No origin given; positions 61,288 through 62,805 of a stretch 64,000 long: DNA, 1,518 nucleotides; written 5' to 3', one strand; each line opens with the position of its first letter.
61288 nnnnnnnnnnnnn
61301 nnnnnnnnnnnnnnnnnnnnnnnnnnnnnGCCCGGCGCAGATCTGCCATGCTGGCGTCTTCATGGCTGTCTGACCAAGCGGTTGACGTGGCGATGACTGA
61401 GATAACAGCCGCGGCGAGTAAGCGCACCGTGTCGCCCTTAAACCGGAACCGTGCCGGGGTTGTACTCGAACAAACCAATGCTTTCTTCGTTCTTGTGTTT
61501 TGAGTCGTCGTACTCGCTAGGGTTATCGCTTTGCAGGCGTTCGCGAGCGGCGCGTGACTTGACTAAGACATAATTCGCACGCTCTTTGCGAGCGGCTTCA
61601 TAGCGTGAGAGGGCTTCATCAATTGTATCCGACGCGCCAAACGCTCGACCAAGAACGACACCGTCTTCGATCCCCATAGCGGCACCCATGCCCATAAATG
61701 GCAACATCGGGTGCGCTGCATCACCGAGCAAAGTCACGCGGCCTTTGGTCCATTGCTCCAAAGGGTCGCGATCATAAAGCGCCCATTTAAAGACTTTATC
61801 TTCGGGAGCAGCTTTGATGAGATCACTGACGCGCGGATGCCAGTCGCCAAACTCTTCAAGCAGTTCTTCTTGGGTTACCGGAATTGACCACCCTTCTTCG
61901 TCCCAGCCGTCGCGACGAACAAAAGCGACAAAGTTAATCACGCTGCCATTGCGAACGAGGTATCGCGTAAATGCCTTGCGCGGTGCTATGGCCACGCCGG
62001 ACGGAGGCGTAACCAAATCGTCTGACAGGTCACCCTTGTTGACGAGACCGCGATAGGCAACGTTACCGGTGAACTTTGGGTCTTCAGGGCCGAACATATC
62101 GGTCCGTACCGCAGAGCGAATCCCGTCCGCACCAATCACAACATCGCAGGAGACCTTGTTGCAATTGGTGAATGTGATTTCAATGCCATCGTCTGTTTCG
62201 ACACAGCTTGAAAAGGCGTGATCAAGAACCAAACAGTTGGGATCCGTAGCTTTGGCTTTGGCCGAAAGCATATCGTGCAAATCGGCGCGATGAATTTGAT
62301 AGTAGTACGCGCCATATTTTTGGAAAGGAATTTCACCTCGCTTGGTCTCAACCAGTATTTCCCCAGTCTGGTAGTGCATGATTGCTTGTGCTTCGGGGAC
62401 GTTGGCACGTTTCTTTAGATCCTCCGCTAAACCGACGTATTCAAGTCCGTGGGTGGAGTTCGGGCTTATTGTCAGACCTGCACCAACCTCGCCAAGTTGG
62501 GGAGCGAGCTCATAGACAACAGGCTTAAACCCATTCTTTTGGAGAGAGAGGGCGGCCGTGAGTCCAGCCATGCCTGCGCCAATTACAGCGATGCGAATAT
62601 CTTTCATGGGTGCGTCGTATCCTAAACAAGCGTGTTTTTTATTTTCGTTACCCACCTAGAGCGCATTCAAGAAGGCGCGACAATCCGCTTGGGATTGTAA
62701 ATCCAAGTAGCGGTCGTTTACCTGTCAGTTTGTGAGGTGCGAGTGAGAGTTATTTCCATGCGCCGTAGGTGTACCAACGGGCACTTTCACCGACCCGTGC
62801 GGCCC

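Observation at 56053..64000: Repeated module of methyltransferase-like genes and small helical proteins embedded in an oxidative-enzyme operon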

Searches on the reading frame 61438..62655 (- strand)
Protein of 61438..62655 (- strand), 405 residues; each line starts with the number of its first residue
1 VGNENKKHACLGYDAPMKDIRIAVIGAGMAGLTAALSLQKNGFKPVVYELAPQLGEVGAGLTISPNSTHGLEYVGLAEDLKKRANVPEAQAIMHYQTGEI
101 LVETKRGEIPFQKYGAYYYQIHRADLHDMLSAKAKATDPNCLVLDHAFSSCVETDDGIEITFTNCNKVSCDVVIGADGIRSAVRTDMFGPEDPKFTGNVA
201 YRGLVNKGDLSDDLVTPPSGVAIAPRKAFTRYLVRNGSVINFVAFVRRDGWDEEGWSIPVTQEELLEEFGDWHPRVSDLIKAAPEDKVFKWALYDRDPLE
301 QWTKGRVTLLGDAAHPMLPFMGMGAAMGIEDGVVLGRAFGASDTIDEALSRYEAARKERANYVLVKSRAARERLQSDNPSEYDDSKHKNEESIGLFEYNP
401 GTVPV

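Call 3: search_protein_families(library=pfam, proteins=[window:61438-62655:-], max_evalue=0.1)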
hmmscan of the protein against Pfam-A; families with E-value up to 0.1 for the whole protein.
window:61438-62655:- (405 aa): 13 families
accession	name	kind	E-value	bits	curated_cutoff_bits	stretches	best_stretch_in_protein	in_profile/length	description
PF01494.25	FAD_binding_3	-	1.7e-27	97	22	1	21-364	3-346/349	FAD binding domain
PF13450.12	NAD_binding_8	-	1.4e-06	28.9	21.9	1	24-55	1-32/68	NAD(P)-binding Rossmann-like domain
PF01266.30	DAO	-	4.5e-06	26.9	27.9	1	21-144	1-131/353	FAD dependent oxidoreductase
PF03486.20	HI0933_like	-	1.8e-05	24.7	50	1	21-184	2-169/244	HI0933-like protein Rossmann domain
PF00890.30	FAD_binding_2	-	5.6e-05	22.9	20.4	1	22-53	2-33/414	FAD binding domain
PF07992.20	Pyr_redox_2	-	8.1e-05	22.6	26.1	1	21-53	2-34/291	Pyridine nucleotide-disulphide oxidoreductase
PF01946.23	Thi4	-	0.004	16.8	26.2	1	21-50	19-49/235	Thi4 family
PF01593.30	Amino_oxidase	-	0.0053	16.5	19.8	1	29-55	1-27/443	Flavin containing amine oxidoreductase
PF01134.28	GIDA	-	0.0062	16.1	22.1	1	22-51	2-29/391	Glucose inhibited division protein A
PF12831.13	FAD_oxidored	-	0.013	15.2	27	1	22-86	2-70/416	FAD dependent oxidoreductase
PF05834.18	Lycopene_cycl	-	0.02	14.4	23.4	1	22-183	2-145/380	Lycopene cyclase protein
PF13738.12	Pyr_redox_3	-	0.039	13.6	30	1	24-48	2-27/305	Pyridine nucleotide-disulphide oxidoreductase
PF04820.20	Trp_halogenase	-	0.054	12.8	21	0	21-129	1-107/458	Tryptophan halogenase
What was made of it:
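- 61438..62655 (-): FAD-dependent aromatic-type monooxygenase (salicylate / 3-hydroxybenzoate-6-hydroxylase-like); relatives start at Met17 (389 aa). Pfam FAD_binding_3 at 1.7e-27 (call 3).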

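Call 4: search_protein_families(library=ncbifam, proteins=[window:61438-62655:-], max_evalue=0.1)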
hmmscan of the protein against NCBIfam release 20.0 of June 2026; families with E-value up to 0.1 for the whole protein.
window:61438-62655:- (405 aa): 135 families (the best 25 are shown)
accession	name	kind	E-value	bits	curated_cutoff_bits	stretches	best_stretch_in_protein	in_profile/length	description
NF006021.0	PRK08163.1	equivalog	2.8e-73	247.2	459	1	19-369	5-352/398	3-hydroxybenzoate 6-monooxygenase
NF005720.0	PRK07538.1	subfamily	1e-65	222.3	400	1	20-371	3-365/418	hypothetical protein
NF033623.1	urate_HpxO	equivalog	9.9e-55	186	500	1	22-377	2-349/381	FAD-dependent urate hydroxylase HpxO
NF005243.0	PRK06753.1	equivalog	8.4e-54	182.9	365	1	21-375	2-339/374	hypothetical protein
NF005313.0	PRK06847.1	subfamily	2.9e-53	181.2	372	1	21-374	6-351/375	hypothetical protein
TIGR03219.1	salicylate_mono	equivalog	9.2e-53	179.4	446.35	1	20-383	1-382/414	salicylate 1-monooxygenase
NF005062.0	PRK06475.1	equivalog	2.5e-45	155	524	1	19-370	3-355/401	FAD-binding protein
NF005566.0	PRK07236.1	subfamily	1.9e-40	139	333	2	17-214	4-187/386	hypothetical protein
NF005761.0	PRK07588.1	equivalog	7.1e-26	91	454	1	21-356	2-331/392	FAD-binding domain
NF004829.0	PRK06183.1-3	subfamily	5.2e-23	81.6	390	1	17-367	6-353/520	bifunctional 3-(3-hydroxy-phenyl)propionate/3-hydroxycinnamic acid hydroxylase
NF033476.1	tet_destruct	subfamily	7.6e-22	77.8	550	1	20-353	4-330/386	tetracycline destructase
TIGR01988.1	Ubi-OHases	subfamily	6.6e-21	74.6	224.65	2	22-187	2-171/387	ubiquinone biosynthesis hydroxylase, UbiH/UbiF/VisC/COQ6 family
NF005691.0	PRK07494.1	equivalog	5e-18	64.8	459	2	17-185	6-172/404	UbiH/UbiF family hydroxylase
NF004523.0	PRK05868.1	equivalog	1.5e-17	63.4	536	2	22-192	4-171/372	FAD-binding protein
NF004780.0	PRK06126.1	subfamily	4.7e-17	61.5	445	1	17-360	6-362/552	hypothetical protein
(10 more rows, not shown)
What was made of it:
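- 61438..62655 (-): The best NCBIfam hit is 3-hydroxybenzoate 6-monooxygenase at 247 bits, below its 459 cut-off (call 4).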
